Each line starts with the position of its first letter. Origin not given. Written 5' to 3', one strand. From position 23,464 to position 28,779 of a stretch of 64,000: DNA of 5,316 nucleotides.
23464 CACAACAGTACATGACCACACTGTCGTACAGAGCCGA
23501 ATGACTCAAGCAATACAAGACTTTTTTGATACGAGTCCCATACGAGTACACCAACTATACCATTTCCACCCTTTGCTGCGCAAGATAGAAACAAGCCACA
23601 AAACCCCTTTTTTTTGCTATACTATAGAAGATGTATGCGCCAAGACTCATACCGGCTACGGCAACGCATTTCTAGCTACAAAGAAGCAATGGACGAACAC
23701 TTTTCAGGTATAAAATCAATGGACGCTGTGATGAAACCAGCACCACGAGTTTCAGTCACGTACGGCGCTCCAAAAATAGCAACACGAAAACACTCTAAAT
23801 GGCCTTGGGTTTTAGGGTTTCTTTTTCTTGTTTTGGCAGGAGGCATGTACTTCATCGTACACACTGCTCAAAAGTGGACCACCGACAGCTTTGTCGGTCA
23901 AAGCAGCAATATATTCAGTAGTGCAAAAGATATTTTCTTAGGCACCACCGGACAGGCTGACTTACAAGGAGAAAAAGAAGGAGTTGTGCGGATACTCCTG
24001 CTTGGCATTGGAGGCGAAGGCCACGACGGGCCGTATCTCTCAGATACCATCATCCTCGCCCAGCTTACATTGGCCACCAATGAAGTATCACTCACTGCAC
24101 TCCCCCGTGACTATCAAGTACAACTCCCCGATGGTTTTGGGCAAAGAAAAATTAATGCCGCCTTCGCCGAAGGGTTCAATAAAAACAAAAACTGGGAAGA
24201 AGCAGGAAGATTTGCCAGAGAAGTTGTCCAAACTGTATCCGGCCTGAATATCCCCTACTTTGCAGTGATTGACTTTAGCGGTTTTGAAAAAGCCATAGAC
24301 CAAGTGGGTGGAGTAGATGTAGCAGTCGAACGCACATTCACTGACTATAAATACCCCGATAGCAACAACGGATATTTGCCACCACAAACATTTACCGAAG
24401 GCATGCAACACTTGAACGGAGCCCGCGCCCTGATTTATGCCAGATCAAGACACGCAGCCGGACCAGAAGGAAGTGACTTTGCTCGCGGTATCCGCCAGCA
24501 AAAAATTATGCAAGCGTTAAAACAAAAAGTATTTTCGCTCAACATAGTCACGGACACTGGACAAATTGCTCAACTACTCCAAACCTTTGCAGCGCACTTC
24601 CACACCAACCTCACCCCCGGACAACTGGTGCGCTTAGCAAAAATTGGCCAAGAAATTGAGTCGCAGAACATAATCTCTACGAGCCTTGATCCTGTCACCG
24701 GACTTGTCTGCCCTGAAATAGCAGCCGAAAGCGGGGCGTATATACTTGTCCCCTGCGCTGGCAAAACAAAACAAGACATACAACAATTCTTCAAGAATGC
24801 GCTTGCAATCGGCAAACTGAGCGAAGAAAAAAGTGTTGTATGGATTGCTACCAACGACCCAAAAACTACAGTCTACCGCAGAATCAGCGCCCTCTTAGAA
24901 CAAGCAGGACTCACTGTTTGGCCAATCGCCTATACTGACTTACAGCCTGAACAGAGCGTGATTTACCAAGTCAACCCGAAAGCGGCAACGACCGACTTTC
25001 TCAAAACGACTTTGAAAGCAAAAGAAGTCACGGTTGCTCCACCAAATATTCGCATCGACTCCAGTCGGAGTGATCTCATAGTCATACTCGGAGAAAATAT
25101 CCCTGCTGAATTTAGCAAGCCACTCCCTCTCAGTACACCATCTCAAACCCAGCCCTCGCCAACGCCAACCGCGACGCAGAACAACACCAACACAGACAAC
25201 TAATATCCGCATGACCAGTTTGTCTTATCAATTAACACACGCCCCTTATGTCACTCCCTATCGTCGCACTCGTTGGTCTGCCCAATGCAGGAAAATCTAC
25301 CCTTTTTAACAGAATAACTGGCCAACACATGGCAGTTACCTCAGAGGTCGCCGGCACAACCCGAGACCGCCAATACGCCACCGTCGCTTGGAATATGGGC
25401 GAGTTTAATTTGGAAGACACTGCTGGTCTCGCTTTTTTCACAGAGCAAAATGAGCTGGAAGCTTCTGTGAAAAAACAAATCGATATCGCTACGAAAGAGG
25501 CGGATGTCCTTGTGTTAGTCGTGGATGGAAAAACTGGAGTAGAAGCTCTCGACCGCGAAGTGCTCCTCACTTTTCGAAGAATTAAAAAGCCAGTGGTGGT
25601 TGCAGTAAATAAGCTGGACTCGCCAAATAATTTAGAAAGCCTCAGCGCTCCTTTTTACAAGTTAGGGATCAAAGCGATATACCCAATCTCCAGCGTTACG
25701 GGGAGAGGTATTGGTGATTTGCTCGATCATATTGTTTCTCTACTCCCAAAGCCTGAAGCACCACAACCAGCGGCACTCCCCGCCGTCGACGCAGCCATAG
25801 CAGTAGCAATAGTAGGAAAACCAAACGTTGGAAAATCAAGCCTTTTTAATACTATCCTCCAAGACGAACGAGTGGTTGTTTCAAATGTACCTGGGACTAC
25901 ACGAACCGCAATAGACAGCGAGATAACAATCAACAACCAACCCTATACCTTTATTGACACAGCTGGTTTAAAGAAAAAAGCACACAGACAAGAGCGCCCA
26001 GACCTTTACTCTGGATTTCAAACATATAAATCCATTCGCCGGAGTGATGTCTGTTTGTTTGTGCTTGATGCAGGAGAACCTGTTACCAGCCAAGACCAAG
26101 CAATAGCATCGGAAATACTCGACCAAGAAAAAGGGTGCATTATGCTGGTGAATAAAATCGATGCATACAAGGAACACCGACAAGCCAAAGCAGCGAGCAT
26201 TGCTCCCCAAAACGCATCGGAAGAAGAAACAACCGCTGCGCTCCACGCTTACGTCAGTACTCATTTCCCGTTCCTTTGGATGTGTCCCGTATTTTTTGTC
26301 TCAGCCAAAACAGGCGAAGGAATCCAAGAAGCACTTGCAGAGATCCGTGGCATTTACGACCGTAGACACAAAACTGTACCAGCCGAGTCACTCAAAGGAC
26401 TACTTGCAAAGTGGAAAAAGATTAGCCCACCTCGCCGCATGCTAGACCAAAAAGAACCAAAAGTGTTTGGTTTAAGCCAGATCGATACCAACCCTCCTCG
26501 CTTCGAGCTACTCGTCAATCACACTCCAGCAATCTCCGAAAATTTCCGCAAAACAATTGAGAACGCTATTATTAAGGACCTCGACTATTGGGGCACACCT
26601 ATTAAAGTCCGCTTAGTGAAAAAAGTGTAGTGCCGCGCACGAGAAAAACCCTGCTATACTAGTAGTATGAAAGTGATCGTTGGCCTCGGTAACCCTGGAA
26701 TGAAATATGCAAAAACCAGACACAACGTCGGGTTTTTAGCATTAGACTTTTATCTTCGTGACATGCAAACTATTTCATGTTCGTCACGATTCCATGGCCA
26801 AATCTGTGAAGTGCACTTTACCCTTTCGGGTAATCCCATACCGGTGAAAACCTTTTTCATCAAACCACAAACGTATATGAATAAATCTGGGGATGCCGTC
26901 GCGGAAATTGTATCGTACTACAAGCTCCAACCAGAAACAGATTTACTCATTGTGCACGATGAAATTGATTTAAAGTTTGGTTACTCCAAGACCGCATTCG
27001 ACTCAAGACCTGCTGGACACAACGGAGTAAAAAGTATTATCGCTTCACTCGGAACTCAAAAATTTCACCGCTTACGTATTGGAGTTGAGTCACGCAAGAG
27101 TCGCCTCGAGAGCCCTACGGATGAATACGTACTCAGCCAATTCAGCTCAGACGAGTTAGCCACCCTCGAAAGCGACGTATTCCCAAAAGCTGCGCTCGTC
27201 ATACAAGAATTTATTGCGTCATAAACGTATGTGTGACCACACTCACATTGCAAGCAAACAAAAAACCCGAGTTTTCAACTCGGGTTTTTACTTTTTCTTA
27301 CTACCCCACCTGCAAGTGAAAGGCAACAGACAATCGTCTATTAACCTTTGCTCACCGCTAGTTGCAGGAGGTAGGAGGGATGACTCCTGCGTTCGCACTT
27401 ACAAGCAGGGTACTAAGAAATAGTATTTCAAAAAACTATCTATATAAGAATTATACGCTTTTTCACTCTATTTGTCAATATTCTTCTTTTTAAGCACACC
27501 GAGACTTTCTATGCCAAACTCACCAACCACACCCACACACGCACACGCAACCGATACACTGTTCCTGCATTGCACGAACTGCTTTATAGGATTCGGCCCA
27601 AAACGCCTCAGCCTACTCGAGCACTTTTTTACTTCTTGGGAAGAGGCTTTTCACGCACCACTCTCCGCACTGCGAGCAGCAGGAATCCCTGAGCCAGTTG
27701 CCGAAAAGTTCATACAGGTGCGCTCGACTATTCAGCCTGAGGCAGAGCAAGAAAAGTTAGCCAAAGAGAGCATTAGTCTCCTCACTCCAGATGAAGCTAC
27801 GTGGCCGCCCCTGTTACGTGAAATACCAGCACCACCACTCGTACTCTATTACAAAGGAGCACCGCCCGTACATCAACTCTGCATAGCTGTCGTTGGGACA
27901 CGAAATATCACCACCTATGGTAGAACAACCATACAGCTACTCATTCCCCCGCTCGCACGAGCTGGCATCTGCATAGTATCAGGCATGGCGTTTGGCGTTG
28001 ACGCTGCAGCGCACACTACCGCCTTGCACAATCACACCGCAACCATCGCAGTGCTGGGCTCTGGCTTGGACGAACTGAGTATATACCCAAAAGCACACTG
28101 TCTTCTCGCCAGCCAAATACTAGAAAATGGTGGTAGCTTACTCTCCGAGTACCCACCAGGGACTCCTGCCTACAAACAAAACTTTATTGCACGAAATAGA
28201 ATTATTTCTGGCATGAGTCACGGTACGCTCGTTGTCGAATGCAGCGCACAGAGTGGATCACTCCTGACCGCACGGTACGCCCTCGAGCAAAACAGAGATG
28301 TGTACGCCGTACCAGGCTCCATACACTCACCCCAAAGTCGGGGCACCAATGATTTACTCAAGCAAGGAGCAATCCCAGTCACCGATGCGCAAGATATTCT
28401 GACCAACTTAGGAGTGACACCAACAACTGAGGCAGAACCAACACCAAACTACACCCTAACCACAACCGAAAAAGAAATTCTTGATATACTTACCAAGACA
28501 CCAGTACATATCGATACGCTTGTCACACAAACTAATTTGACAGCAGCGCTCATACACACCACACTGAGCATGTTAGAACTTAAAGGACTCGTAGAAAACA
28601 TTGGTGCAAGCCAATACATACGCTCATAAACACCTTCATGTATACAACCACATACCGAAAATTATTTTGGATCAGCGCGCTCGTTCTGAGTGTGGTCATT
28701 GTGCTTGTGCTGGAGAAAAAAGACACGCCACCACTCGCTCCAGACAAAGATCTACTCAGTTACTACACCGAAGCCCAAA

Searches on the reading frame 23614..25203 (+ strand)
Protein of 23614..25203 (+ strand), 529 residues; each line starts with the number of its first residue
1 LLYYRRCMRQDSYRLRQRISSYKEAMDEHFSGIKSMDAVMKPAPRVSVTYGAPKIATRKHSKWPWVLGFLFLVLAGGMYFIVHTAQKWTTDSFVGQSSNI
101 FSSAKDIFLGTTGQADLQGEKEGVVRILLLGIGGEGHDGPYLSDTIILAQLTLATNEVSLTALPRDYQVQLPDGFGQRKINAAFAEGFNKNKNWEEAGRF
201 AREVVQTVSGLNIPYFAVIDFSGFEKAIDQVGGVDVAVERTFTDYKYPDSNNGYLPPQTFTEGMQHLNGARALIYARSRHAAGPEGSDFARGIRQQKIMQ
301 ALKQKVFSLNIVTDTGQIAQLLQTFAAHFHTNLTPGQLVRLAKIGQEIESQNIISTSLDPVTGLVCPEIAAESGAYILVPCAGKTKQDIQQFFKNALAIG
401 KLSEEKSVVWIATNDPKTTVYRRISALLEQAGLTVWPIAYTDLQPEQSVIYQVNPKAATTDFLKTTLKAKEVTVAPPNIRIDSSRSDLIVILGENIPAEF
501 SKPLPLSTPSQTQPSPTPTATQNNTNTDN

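Call 74: search_protein_families(library=pfam, proteins=[window:23614-25203:+], max_evalue=0.0001)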
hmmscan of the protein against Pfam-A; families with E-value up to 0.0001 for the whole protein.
window:23614-25203:+ (529 aa): 1 family
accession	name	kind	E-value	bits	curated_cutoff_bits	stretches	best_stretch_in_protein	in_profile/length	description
PF03816.19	LytR_cpsA_psr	-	9.1e-33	114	24.6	1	143-306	2-148/150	LytR_cpsA_psr family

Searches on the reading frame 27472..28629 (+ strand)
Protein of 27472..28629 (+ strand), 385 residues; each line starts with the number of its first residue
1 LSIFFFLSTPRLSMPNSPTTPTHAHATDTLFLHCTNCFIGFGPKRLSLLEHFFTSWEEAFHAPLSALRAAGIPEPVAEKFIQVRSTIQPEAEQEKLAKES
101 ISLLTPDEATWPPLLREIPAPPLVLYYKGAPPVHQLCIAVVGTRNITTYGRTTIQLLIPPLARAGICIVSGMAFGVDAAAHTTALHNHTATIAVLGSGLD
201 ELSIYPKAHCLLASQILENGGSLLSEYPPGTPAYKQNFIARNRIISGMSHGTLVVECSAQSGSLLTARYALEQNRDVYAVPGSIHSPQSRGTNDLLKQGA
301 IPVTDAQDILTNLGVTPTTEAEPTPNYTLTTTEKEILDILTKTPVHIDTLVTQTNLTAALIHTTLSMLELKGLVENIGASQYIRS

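Call 74: search_protein_families(library=pfam, proteins=[window:27472-28629:+], max_evalue=0.0001)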
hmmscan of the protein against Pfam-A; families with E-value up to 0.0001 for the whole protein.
window:27472-28629:+ (385 aa): 2 families
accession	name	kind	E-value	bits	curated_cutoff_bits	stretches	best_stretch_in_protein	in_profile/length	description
PF02481.21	DNA_processg_A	-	3.4e-74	249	29.6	1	97-304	3-211/212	DNA recombination-mediator protein A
PF17782.7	DprA_WH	-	1e-14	54.7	22.9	1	321-375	2-56/61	DprA winged helix domain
